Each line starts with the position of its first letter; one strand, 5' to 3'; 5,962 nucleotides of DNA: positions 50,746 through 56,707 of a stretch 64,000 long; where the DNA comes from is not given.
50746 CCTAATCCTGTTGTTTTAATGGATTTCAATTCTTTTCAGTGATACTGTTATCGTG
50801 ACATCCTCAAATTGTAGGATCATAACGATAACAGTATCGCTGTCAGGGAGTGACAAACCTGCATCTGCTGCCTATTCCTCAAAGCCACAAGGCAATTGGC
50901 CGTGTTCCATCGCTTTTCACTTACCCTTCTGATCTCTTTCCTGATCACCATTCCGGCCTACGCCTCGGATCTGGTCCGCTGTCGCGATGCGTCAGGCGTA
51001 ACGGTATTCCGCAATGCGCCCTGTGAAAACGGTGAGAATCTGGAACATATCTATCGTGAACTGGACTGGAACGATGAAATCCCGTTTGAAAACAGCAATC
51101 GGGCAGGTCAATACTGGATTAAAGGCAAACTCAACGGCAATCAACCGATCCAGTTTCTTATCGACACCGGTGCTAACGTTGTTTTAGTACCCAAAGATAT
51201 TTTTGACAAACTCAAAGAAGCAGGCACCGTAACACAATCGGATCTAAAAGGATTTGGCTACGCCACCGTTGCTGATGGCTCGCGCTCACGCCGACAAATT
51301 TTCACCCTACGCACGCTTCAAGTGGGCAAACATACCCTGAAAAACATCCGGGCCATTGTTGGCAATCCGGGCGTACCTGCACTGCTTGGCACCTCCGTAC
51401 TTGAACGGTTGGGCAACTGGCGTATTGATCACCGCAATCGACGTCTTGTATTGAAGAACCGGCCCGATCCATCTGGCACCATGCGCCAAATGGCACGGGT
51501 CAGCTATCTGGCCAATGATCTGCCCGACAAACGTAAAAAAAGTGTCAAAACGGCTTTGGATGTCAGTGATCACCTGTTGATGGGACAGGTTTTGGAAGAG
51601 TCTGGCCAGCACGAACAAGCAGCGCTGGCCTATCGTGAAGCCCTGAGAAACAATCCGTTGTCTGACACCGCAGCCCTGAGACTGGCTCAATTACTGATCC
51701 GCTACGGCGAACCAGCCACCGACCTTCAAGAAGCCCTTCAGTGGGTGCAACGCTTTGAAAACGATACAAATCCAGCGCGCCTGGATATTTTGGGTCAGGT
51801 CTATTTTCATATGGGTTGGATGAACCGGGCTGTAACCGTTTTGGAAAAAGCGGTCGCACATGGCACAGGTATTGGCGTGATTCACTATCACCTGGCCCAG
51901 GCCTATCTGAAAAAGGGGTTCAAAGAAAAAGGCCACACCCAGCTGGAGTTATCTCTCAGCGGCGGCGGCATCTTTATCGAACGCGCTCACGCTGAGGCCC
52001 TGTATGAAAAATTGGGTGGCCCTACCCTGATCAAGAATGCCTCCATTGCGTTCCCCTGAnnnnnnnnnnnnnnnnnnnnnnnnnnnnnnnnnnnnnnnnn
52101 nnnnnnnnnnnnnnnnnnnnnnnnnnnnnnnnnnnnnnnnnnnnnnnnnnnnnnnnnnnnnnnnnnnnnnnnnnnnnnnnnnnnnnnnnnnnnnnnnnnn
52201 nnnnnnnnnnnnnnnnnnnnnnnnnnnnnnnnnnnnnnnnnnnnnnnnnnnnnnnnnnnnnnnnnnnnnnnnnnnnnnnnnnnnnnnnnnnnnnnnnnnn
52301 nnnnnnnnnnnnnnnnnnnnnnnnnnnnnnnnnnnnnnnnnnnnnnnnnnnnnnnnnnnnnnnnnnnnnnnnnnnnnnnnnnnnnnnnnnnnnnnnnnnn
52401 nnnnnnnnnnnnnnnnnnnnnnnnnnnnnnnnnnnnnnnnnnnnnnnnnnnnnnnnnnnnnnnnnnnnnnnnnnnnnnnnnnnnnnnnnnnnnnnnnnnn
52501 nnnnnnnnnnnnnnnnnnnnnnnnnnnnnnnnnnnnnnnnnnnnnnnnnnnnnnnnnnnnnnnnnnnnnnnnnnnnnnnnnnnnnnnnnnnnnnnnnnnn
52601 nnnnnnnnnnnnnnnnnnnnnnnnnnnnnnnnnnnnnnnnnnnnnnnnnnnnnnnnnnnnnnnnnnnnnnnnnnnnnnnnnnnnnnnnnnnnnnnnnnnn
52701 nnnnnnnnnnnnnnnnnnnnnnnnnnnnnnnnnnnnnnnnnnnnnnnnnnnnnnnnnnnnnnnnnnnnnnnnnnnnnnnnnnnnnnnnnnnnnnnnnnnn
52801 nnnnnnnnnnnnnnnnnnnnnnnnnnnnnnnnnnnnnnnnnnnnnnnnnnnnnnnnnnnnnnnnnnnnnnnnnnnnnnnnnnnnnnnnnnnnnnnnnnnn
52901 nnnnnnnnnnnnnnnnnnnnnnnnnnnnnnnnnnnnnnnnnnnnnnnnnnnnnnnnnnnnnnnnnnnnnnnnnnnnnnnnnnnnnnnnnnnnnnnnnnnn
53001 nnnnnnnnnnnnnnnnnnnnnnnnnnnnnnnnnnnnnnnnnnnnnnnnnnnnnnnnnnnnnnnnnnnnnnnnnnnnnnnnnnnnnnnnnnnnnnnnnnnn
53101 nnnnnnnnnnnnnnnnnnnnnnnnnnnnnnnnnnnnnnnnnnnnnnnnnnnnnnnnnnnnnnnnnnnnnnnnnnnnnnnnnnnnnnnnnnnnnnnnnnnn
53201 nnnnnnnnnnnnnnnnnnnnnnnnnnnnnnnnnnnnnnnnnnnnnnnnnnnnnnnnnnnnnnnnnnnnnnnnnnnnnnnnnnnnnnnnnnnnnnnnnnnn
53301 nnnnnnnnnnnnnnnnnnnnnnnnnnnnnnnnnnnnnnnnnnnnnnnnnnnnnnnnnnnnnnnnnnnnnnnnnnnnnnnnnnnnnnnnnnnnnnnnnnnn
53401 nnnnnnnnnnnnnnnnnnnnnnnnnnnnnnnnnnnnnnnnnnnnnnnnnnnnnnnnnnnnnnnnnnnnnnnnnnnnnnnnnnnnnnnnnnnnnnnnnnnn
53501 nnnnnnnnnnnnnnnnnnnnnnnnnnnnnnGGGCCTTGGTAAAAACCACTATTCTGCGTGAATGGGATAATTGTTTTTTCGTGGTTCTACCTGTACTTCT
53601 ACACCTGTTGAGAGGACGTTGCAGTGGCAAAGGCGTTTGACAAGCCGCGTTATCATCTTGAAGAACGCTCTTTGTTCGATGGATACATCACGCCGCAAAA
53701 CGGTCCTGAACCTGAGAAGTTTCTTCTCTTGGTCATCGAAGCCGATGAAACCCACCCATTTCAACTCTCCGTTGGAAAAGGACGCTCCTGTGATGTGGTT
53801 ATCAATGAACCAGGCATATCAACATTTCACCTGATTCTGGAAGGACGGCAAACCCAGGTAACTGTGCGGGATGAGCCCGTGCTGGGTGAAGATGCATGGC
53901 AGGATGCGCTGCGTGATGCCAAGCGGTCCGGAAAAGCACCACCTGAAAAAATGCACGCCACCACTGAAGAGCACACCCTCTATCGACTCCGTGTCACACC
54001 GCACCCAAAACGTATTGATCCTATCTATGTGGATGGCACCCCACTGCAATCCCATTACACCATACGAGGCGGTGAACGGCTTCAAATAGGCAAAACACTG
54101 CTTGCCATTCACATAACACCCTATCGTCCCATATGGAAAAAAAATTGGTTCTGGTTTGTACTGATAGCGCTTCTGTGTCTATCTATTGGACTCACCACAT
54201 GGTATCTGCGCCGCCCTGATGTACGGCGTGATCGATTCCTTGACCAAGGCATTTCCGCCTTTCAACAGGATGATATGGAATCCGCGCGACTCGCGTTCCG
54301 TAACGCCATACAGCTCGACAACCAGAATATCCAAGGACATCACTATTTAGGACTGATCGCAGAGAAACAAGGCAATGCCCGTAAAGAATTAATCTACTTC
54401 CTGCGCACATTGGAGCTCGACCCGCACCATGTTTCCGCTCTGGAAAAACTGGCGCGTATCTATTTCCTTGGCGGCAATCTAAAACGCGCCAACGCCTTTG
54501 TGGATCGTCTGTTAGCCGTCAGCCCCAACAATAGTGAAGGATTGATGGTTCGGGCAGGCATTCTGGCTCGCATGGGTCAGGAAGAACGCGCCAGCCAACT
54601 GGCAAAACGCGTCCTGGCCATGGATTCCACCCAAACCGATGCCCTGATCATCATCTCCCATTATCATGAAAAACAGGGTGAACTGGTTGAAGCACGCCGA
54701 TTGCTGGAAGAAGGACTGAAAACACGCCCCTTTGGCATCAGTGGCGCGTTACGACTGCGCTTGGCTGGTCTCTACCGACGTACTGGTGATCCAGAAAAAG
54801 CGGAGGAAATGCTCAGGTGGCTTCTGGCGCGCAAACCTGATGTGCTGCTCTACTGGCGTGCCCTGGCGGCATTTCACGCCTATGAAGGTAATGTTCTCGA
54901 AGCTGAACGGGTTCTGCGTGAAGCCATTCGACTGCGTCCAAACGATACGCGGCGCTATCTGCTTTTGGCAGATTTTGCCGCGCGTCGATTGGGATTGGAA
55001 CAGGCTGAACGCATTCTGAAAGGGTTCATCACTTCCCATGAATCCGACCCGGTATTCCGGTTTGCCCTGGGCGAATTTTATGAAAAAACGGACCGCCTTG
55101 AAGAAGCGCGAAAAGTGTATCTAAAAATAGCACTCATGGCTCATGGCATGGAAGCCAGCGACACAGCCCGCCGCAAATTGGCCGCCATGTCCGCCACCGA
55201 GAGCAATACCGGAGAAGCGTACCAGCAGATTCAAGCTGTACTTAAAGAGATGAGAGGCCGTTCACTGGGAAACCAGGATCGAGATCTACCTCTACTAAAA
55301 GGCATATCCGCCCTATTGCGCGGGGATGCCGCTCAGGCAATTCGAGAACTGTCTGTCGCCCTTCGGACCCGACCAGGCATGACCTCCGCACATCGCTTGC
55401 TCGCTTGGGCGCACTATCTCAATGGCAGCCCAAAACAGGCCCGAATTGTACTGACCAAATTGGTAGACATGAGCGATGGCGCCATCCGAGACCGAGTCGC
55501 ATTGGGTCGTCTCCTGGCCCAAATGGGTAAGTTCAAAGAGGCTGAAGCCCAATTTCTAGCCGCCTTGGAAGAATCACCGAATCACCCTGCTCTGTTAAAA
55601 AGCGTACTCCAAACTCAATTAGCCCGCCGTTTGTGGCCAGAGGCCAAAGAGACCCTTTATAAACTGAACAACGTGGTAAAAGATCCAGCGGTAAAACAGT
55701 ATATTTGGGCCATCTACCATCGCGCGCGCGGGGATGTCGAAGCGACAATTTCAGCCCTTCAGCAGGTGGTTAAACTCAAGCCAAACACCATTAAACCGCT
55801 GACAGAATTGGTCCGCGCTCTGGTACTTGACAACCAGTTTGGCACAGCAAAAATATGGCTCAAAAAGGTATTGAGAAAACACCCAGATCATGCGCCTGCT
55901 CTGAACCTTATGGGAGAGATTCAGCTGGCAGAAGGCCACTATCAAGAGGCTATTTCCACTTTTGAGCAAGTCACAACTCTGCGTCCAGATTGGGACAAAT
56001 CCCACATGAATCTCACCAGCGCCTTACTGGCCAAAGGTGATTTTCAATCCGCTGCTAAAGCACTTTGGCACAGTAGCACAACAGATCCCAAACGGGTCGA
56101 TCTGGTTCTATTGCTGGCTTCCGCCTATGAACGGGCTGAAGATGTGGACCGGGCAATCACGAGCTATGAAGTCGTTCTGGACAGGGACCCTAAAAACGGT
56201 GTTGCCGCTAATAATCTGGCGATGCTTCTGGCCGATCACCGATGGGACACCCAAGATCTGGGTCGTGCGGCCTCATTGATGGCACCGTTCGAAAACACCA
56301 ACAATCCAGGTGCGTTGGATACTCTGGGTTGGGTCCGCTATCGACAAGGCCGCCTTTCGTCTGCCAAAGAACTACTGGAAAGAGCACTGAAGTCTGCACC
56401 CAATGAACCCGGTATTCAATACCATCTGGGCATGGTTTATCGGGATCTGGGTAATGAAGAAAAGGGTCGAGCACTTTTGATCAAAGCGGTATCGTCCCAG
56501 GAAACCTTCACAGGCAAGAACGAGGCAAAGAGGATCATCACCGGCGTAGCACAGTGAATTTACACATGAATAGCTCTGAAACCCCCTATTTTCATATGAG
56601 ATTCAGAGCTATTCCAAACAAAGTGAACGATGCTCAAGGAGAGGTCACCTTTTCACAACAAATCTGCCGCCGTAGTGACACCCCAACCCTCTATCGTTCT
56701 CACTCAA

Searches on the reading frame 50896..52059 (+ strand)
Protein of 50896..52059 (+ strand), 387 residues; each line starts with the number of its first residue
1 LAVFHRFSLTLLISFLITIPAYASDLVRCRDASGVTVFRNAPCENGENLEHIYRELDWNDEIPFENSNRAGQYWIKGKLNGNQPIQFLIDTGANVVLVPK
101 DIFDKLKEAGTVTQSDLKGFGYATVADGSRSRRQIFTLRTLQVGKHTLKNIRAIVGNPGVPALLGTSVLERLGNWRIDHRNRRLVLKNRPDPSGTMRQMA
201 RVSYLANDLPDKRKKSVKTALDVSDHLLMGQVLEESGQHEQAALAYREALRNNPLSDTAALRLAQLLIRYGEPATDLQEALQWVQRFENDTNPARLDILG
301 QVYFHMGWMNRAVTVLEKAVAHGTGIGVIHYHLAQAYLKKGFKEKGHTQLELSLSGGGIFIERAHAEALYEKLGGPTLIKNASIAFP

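Call 40: search_protein_families(library=pfam, proteins=[window:50896-52059:+], max_evalue=0.00001)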
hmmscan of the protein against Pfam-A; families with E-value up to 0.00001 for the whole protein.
window:50896-52059:+ (387 aa): 10 families
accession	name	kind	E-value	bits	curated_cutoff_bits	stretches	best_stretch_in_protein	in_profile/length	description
PF13975.11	gag-asp_proteas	-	2e-13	51.2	28.2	1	75-171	1-92/92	gag-polyprotein putative aspartyl protease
PF13650.11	Asp_protease_2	-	2e-11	44.9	24.3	1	76-167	2-89/90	Aspartyl protease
PF07719.23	TPR_2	-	3.3e-10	39.7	27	0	226-254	4-32/34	Tetratricopeptide repeat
PF13428.12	TPR_14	-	4e-10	39.8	23.5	0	226-266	4-44/44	Tetratricopeptide repeat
PF13181.12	TPR_8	-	1e-08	35.1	25.7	0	227-254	5-32/34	Tetratricopeptide repeat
PF13432.12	TPR_16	-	1.7e-07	32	32.7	1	227-287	1-61/65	Tetratricopeptide repeat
PF14559.12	TPR_19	-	2.7e-06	28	25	0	235-273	3-41/68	Tetratricopeptide repeat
PF12895.13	ANAPC3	-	5e-06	27.1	27.2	0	279-341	7-70/82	Anaphase-promoting complex, cyclosome, subunit 3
PF23914.1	TPR_CcmH_CycH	-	7.6e-06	26.3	42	0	220-317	47-145/158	Cytochrome c-type biogenesis protein H TPR domain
PF00515.34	TPR_1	-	9.1e-06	25.7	27.8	0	228-254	6-32/34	Tetratricopeptide repeat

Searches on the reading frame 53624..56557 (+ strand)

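Call 40: search_protein_families(library=pfam, proteins=[window:53624-56557:+], max_evalue=0.00001)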
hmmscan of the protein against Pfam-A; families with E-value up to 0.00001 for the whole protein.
window:53624-56557:+ (977 aa): 23 families
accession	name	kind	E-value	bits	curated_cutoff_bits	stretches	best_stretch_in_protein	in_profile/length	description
PF14559.12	TPR_19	-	3.4e-57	191.1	25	1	351-416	4-67/68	Tetratricopeptide repeat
PF07719.23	TPR_2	-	5e-51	167.1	27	0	897-927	3-33/34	Tetratricopeptide repeat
PF13432.12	TPR_16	-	1.8e-45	153.4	32.7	0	901-952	3-54/65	Tetratricopeptide repeat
PF13428.12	TPR_14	-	2.1e-45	148.9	23.5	0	376-416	3-43/44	Tetratricopeptide repeat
PF13181.12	TPR_8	-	2.8e-41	136.6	25.7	0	757-789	1-33/34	Tetratricopeptide repeat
PF13431.12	TPR_17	-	7.9e-32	107.3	24.4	0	746-777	2-33/34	Tetratricopeptide repeat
PF12895.13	ANAPC3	-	5.6e-27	94.3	27.2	0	286-363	5-81/82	Anaphase-promoting complex, cyclosome, subunit 3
PF23914.1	TPR_CcmH_CycH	-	1.6e-26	93.5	42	2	702-792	63-156/158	Cytochrome c-type biogenesis protein H TPR domain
PF13424.12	TPR_12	-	1.9e-26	92.5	30.1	0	747-787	34-75/77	Tetratricopeptide repeat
PF00515.34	TPR_1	-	1.8e-24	84.9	27.8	0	757-789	1-33/34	Tetratricopeptide repeat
PF13414.12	TPR_11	-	2.7e-23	81.8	26.8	0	213-250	5-42/42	TPR repeat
PF13174.12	TPR_6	-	1.9e-22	78.7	26.3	0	829-857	4-32/33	Tetratricopeptide repeat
PF13176.12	TPR_7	-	3.6e-21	73.8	27.9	0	829-857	3-33/36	Tetratricopeptide repeat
PF25062.1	ARM_TT21_N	-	2.1e-18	67.3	40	0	276-364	106-194/222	Tetratricopeptide repeat protein 21 N-terminal ARM repeat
PF24575.1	TPR_Slam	-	7e-15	55.8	35.2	0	653-743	10-101/104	Surface lipoprotein assembly modifier, N-terminal TPR repeats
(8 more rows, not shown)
